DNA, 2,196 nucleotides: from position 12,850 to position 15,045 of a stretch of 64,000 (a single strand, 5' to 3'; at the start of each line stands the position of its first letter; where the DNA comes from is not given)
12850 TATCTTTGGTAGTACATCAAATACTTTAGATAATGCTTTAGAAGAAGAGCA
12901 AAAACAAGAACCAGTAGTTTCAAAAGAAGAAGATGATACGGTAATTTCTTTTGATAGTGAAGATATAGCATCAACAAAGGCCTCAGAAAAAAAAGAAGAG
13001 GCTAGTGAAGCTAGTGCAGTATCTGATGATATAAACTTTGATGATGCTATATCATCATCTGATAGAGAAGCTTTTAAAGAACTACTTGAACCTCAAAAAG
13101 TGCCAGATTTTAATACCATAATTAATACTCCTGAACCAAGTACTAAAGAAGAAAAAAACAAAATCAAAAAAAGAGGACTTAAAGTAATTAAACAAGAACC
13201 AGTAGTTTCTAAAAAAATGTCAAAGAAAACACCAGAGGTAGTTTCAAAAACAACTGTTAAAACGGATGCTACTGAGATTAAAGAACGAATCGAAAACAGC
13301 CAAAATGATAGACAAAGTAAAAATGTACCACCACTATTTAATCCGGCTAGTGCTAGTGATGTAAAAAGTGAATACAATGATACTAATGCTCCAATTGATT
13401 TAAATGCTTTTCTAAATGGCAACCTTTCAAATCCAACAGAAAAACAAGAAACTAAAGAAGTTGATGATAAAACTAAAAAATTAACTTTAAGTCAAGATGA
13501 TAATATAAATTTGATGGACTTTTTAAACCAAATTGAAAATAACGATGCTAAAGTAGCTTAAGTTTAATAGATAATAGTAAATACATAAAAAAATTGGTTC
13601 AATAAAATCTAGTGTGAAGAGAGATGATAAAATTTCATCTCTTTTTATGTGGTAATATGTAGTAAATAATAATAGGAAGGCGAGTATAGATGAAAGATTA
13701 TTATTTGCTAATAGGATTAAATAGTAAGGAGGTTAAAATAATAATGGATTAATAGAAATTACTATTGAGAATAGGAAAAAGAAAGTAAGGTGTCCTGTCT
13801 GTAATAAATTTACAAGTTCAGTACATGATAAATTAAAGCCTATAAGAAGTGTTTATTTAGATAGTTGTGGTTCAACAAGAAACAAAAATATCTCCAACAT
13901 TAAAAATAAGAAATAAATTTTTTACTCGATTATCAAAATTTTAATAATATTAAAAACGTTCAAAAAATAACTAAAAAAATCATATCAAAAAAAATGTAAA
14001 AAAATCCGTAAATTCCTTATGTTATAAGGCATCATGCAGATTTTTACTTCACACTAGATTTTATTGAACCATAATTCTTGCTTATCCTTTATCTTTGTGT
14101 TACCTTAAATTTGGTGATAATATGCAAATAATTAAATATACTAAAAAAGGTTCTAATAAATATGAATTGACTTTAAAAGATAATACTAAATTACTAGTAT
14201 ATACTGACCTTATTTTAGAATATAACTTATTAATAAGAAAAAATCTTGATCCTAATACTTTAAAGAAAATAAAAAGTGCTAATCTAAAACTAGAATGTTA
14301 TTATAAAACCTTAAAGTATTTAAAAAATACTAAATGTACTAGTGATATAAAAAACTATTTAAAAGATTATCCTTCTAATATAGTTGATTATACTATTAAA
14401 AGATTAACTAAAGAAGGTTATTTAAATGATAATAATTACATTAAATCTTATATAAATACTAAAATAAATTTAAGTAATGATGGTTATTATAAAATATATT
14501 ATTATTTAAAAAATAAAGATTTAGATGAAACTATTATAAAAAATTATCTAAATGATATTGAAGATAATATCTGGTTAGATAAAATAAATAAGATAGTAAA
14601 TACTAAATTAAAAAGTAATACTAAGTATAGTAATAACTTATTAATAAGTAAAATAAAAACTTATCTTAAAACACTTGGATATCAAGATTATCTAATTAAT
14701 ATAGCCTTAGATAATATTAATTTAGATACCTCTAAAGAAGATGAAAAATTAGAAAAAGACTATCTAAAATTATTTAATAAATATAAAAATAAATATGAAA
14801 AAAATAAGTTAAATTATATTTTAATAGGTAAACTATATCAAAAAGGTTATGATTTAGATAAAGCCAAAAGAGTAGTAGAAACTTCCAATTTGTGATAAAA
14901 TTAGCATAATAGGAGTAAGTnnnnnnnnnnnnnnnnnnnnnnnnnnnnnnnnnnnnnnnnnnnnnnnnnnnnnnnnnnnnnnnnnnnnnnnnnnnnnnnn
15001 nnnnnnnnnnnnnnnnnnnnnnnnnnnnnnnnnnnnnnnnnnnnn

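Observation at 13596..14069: MITE-like ISL3-derived element with perfect 24-bp inverted repeats between a terminator and recX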

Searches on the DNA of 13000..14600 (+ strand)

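Call 6: search_dna_similar(query=window:13560-14110:+, collection=plasmids, mode=distant)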
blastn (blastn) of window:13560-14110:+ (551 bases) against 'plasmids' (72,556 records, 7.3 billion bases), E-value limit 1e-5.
No match.

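Call 69: search_rna_families(source=window, start=13000, end=14600, threshold=evalue, max_evalue=1)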
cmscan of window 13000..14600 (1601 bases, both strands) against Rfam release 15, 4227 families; matches with E-value up to 1: 1.
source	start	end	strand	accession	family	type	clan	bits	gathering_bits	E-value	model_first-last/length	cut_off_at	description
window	13161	13184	-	RF01354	CRISPR-DR45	Gene; CRISPR;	-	23.6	37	0.31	1-24/24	no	CRISPR RNA direct repeat element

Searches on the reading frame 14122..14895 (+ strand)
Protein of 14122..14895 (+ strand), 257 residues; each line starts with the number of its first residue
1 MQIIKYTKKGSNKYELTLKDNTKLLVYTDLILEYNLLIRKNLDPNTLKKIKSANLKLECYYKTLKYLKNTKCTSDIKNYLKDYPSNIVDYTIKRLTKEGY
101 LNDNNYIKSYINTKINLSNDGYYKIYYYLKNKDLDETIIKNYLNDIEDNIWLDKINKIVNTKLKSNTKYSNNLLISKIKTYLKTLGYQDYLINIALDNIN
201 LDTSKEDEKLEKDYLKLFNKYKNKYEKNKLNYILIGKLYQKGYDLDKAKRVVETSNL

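Call 11: search_protein_families(library=pfam, proteins=[window:14122-14895:+], max_evalue=1)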
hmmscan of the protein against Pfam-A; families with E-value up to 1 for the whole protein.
window:14122-14895:+ (257 aa): 6 families
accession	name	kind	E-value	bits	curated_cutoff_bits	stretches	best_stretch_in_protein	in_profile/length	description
PF02631.22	RecX_HTH2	-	0.00034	21.2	26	1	102-141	1-40/42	RecX, second three-helix domain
PF21982.2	RecX_HTH1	-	0.0015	18.9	26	0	236-253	21-38/40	RecX, first three-helix domain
PF21981.2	RecX_HTH3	-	0.004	17.7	26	1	206-252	2-48/48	RecX, third three-helix domain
PF13463.12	HTH_27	-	0.013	16.2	22.2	1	69-104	17-51/68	Winged helix DNA-binding domain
PF12974.12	Phosphonate-bd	-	0.12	12.2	27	1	18-58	177-217/242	ABC transporter, phosphonate, periplasmic substrate-binding protein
PF21084.3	DUF4423_like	-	0.68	10.7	24.1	1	55-102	27-75/76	Winged Helix-turn-helix domain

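Call 12: search_protein_families(library=ncbifam, proteins=[window:14122-14895:+], max_evalue=1)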
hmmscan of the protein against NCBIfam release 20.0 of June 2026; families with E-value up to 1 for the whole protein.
window:14122-14895:+ (257 aa): 13 families
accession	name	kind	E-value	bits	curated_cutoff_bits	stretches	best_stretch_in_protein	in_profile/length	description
NF010733.0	PRK14135.1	equivalog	1.7e-35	123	240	1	4-254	7-262/267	recombination regulator RecX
NF001058.0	PRK00117.4-1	equivalog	1e-12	48.6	194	1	3-200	8-208/214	recombination regulator RecX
NF001057.0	PRK00117.3-3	equivalog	6.4e-11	42.6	146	1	79-196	28-143/151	recombination regulator RecX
NF010732.0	PRK14134.1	equivalog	1.3e-09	38.1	351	1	5-244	9-242/283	recombination regulator RecX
NF001063.0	PRK00117.5-3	equivalog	1.3e-09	38.1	186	1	80-210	37-164/165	recombination regulator RecX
NF001056.0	PRK00117.3-1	equivalog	2.3e-08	34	237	1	81-202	49-171/181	recombination regulator RecX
NF001065.0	PRK00117.5-5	equivalog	1.3e-07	32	175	1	83-160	33-107/149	recombination regulator RecX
NF001064.0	PRK00117.5-4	equivalog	1.5e-07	31.1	217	1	81-192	58-169/194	recombination regulator RecX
NF001054.0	PRK00117.2-1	equivalog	3.1e-06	27.4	189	1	84-192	38-143/154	recombination regulator RecX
NF001059.0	PRK00117.4-3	equivalog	8.3e-06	25.6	253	1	81-169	73-161/206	recombination regulator RecX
NF001053.0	PRK00117.1-3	equivalog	0.00015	22.1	216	1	72-167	54-147/180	recombination regulator RecX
NF010009.0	PRK13482.1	equivalog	0.054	12.6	201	1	174-222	199-247/357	DNA integrity scanning diadenylate cyclase DisA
NF001055.0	PRK00117.2-5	equivalog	0.16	11.9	129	1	88-149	42-101/157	recombination regulator RecX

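Call 22: find_encoding_contigs(protein=window:14122-14895:+, flank=4000, max_places=10)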
Protein window:14122-14895:+ (257 aa): 17 contigs read that carry it; 9 places shown.
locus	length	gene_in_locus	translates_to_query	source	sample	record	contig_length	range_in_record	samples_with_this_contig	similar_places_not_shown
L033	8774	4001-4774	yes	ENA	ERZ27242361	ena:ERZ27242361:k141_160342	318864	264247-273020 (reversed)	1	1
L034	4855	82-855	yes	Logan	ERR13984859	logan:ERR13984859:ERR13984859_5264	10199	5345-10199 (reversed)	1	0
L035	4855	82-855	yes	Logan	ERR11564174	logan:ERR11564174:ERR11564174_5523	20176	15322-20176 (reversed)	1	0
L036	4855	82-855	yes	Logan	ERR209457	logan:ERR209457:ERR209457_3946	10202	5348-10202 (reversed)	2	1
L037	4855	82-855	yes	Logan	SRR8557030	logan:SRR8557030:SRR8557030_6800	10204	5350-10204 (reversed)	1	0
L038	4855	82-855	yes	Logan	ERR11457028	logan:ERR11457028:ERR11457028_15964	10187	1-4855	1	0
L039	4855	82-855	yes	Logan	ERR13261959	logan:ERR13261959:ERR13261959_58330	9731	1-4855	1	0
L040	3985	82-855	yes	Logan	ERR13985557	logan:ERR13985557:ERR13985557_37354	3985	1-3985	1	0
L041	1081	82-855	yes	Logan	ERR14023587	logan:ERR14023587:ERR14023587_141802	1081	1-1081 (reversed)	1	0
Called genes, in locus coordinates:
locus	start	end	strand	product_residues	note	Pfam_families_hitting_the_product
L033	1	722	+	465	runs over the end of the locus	PF03457:HA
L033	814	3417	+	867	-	-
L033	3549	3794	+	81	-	-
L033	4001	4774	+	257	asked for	-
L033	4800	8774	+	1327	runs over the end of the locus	-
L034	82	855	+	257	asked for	-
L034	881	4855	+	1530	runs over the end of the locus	-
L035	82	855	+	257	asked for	-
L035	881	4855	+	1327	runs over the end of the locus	-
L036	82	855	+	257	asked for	-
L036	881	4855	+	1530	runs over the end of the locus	-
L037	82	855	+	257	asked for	-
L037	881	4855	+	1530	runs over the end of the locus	-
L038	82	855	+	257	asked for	-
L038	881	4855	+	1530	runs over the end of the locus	-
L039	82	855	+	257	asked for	-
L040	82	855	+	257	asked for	-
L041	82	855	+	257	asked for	-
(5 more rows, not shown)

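Call 30: find_homologous_proteins(query=window:14122-14895:+, max_evalue=1e-20)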
Query window:14122-14895:+ (257 aa): 138 proteins with E <= 1e-20 among 1849 candidates; the best 120 are listed.
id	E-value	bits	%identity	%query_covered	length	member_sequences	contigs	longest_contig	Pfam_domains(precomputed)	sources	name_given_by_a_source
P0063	4.4e-150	516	100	100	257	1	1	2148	-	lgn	-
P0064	6.9e-149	512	99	100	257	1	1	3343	-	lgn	-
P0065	2.5e-148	510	99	100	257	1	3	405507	-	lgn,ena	-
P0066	7.4e-148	509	98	100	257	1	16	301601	-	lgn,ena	-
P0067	7.6e-148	509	98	100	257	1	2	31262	-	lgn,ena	-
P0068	9.1e-148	509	98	100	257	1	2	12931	-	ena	-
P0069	1.1e-147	508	98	100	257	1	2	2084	-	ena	-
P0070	2.4e-147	507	98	100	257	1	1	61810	-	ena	-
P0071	3.1e-147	507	98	100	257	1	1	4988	-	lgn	-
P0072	3.2e-147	507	98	100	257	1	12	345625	-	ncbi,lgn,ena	-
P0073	4.5e-147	506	98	100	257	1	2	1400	-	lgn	-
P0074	7.9e-147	505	97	100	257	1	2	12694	-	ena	-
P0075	1.1e-146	505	98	100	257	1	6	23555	-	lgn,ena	-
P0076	2.0e-146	504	98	100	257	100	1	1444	-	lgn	-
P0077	2.6e-146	504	97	100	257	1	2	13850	-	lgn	-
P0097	1.7e-143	495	95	100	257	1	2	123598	-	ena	-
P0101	9.8e-124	430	82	100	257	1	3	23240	PF02631.23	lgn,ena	-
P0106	2.3e-110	386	77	98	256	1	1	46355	-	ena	-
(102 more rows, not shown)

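Call 31: find_encoding_contigs(protein=P0097, flank=2500, max_places=3)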
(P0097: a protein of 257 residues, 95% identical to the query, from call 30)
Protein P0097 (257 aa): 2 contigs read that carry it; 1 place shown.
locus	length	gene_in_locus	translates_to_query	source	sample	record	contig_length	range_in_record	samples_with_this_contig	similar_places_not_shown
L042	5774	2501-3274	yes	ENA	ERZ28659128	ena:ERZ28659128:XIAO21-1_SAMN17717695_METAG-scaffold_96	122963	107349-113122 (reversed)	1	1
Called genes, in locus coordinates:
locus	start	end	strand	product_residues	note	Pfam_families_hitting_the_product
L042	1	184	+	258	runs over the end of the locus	PF00398:RrnaAD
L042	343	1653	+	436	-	PF13173:AAA_14, PF13635:DUF4143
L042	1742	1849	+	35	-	-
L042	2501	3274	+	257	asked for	-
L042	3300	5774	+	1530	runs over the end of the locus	-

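Call 32: find_encoding_contigs(protein=P0101, flank=2500, max_places=3)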
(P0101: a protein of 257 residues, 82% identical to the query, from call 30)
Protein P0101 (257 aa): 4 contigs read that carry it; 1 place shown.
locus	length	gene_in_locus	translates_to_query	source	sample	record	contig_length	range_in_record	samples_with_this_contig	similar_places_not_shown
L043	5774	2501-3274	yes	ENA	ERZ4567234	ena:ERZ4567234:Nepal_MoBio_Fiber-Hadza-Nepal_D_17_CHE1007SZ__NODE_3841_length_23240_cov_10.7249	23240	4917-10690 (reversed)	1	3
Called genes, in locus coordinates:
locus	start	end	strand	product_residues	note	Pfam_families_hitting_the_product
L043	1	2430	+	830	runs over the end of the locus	-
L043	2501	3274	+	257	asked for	PF02631:RecX_HTH2 (faint)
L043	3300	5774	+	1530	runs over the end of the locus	-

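Call 33: find_encoding_contigs(protein=P0106, flank=2500, max_places=3)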
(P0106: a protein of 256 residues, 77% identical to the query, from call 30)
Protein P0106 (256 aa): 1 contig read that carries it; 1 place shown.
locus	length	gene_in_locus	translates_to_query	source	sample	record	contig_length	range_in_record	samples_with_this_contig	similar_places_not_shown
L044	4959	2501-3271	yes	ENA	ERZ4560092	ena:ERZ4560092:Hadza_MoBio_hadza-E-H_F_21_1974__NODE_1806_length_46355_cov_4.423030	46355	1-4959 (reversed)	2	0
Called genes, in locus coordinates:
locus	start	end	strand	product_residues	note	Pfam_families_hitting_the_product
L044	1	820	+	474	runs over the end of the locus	PF02934:GatB_N, PF02637:GatB_Yqey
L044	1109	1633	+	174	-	PF16593:Cas9-BH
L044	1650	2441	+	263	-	PF17424:DUF5411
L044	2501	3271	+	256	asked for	-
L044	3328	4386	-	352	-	PF13145:Rotamase_2 (weak), PF13616:Rotamase_3, PF00639:Rotamase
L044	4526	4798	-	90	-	-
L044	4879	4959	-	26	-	?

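Call 37: find_encoding_contigs(protein=P0066, flank=1500, max_places=10)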
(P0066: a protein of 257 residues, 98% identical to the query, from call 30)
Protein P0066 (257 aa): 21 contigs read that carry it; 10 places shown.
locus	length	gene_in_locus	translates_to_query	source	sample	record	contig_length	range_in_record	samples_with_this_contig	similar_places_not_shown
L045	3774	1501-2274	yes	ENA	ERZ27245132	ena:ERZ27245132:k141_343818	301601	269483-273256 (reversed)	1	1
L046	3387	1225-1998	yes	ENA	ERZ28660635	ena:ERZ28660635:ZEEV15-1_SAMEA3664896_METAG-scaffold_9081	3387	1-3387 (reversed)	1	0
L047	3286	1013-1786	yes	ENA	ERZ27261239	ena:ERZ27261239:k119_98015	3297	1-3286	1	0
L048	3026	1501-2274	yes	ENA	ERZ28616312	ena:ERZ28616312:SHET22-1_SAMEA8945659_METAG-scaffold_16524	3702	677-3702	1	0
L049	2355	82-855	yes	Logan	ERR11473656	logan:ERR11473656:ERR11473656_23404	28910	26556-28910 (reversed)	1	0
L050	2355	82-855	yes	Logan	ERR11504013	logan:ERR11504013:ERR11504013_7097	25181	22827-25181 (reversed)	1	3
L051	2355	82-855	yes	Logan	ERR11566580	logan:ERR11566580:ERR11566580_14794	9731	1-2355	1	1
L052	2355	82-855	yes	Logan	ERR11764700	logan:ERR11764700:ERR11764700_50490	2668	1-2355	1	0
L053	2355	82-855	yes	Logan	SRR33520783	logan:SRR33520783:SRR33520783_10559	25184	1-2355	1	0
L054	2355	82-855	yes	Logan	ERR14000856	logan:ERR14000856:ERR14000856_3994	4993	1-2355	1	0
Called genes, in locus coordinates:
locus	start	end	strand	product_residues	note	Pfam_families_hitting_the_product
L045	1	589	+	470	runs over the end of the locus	-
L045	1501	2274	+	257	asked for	-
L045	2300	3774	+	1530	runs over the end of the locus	-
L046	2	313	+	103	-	?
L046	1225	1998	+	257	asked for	-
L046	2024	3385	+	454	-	?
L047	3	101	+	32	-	?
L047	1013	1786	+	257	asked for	-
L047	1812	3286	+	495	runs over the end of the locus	?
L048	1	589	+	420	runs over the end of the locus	?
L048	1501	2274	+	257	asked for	-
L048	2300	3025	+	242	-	?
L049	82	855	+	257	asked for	-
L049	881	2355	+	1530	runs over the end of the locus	-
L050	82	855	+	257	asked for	-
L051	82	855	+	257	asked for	-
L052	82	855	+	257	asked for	-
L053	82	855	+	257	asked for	-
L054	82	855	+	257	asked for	-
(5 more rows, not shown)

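Call 38: find_encoding_contigs(protein=P0072, flank=1500, max_places=10)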
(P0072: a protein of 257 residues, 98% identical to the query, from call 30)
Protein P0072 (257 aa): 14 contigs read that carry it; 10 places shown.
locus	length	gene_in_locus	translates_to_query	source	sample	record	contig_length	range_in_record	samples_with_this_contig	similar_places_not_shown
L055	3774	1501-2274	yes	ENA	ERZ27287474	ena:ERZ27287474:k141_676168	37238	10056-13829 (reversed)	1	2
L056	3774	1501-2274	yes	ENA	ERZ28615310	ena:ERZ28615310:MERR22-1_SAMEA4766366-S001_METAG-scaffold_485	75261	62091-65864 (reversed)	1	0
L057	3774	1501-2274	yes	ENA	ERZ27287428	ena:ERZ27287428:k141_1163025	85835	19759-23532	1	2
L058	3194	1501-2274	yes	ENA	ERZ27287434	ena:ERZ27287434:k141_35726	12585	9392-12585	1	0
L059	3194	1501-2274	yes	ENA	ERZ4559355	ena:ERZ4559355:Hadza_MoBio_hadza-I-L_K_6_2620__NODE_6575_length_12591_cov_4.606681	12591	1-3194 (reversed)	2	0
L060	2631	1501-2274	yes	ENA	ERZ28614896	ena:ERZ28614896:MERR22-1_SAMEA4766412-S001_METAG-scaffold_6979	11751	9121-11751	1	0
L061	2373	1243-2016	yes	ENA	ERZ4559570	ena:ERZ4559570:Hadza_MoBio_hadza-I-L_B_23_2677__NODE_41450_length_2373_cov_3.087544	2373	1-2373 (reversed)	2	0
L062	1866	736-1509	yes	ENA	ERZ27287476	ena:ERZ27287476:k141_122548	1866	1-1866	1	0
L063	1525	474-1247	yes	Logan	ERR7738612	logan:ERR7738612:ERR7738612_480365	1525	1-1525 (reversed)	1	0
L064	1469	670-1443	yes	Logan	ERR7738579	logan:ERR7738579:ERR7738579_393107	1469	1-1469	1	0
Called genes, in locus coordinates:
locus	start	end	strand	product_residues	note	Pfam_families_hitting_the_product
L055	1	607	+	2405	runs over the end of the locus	PF01551:Peptidase_M23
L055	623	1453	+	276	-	PF17424:DUF5411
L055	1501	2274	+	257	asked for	-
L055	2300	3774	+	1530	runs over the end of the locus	-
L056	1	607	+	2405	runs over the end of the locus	PF01551:Peptidase_M23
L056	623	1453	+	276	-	PF17424:DUF5411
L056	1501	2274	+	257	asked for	-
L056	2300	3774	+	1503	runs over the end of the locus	-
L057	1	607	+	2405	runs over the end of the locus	PF01551:Peptidase_M23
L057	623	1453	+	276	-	PF17424:DUF5411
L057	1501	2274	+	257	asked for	-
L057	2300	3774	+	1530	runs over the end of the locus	-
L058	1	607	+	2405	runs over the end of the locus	PF01551:Peptidase_M23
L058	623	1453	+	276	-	PF17424:DUF5411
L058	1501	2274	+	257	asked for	-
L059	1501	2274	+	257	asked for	-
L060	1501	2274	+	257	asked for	-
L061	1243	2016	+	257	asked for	-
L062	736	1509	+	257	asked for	-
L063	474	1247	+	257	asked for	-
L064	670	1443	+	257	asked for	-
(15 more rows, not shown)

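Call 48: find_encoding_contigs(protein=P0072, flank=10000, max_places=5)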
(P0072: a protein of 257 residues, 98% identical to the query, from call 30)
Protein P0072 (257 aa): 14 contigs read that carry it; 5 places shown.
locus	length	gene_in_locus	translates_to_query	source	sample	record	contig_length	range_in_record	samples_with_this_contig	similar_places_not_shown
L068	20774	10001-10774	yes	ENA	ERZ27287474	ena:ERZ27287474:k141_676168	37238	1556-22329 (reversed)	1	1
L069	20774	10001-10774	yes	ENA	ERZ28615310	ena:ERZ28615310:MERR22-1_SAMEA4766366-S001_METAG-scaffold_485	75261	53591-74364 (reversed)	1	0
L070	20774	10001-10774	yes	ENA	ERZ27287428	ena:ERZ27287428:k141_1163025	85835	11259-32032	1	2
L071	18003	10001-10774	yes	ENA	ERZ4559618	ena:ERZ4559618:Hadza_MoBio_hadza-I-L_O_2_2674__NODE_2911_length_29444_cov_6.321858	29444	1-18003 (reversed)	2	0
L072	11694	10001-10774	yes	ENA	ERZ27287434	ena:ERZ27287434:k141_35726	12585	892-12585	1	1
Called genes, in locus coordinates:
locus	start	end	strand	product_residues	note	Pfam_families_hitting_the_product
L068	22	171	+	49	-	-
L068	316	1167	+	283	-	-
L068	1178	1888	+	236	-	-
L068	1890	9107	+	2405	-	PF01551:Peptidase_M23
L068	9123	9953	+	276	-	PF17424:DUF5411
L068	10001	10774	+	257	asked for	-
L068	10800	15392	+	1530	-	-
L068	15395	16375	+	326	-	-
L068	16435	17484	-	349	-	PF13145:Rotamase_2 (weak), PF13616:Rotamase_3, PF00639:Rotamase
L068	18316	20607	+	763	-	PF13491:FtsK_4TM (faint), PF17854:FtsK_alpha, PF01580:FtsK_SpoIIIE, PF09397:FtsK_gamma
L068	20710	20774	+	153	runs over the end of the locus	-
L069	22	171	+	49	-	-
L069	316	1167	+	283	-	-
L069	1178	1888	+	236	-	-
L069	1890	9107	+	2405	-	PF01551:Peptidase_M23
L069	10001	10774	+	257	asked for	-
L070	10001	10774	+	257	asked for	-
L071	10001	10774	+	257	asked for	-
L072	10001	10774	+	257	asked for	-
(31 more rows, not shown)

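Call 49: search_protein_families(library=pfam, proteins=[L033:3549-3794:+], max_evalue=0.01)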
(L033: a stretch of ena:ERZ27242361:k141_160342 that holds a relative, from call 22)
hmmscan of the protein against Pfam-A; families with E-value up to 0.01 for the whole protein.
L033:3549-3794:+ (81 aa): 0 families

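Call 50: search_protein_families(library=ncbifam, proteins=[L033:3549-3794:+], max_evalue=0.01)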
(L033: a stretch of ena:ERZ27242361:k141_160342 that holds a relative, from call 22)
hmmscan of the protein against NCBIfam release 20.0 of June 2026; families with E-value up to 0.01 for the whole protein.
L033:3549-3794:+ (81 aa): 0 families
